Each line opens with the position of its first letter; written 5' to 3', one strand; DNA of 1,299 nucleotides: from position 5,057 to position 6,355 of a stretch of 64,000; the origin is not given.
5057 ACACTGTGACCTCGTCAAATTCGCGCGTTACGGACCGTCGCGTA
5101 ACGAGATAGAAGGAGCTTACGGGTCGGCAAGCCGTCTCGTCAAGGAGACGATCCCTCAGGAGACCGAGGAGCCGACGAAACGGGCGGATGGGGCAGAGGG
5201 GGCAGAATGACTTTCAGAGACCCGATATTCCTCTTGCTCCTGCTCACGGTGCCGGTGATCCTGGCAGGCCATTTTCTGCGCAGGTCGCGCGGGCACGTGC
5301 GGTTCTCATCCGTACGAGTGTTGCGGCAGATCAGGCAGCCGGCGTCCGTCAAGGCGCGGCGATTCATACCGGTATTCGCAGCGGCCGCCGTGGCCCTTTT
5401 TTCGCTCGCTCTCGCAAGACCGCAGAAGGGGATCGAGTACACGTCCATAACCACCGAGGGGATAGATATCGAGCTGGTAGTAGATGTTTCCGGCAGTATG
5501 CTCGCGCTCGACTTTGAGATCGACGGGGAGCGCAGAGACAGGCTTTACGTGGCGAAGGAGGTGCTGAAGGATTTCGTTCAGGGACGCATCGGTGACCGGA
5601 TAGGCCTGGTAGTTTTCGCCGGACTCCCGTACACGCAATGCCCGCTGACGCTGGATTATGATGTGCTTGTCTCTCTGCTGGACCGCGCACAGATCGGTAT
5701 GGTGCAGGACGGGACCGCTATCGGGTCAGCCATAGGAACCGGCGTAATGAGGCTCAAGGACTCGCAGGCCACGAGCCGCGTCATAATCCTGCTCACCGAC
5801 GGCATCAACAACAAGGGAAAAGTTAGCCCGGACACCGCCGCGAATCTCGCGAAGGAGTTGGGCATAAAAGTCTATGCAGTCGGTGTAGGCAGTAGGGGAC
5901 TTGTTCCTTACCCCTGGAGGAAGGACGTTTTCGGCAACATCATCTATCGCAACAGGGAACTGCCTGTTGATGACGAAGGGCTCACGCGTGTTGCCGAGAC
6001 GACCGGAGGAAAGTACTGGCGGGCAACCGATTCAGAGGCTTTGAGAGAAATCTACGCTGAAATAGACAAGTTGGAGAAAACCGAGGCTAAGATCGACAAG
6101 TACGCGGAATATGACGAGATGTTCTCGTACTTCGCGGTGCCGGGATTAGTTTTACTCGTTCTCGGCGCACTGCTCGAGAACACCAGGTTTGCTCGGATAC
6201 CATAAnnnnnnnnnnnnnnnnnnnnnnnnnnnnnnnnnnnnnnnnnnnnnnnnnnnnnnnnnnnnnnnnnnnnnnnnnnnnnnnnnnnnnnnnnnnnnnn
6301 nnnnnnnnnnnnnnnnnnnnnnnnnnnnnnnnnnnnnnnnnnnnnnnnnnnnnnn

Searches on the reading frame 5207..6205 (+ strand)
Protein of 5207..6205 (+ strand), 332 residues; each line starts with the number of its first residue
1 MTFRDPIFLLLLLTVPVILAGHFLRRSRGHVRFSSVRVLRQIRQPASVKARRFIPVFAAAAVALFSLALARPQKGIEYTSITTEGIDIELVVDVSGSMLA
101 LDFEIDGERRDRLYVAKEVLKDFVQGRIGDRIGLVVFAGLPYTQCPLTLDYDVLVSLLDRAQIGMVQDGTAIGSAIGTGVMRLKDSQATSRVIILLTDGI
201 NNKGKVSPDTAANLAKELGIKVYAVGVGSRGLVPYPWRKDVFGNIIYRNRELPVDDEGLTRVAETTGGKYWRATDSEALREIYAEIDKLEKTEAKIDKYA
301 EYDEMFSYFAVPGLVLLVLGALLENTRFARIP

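Call 40: find_encoding_contigs(protein=window:5207-6205:+, flank=10000, max_places=1)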
Protein window:5207-6205:+ (332 aa): 22 contigs read that carry it; 1 place shown.
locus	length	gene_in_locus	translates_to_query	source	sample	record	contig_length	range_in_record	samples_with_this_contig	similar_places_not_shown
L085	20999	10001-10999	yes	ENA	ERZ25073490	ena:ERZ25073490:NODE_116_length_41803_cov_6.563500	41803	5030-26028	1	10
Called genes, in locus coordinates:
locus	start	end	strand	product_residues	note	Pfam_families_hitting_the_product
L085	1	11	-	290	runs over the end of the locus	PF13489:Methyltransf_23 (faint), PF13428:TPR_14 (faint), PF07719:TPR_2 (faint), PF13432:TPR_16 (faint), PF14559:TPR_19 (weak)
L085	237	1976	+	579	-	PF02401:LYTB, PF01040:UbiA (weak)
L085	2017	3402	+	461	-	PF01565:FAD_binding_4, PF02913:FAD-oxidase_C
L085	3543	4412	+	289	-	PF00037:Fer4 (faint), PF00881:Nitroreductase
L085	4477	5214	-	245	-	PF01925:TauE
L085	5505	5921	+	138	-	-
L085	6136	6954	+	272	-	PF13584:BatD (faint)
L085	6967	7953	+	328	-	PF20030:bpMoxR, PF05496:RuvB_N (faint), PF07726:AAA_3, PF07728:AAA_5, PF17863:AAA_lid_2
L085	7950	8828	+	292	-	PF01882:DUF58, PF13519:VWA_2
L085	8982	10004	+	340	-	-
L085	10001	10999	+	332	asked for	PF07584:BatA, PF00092:VWA, PF06707:DUF1194 (weak), PF13519:VWA_2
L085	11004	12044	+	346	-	PF00092:VWA, PF13519:VWA_2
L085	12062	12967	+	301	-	-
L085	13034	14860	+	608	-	PF13584:BatD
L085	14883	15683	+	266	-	PF07719:TPR_2 (faint), PF00515:TPR_1 (weak), PF06347:SH3_4, PF08239:SH3_3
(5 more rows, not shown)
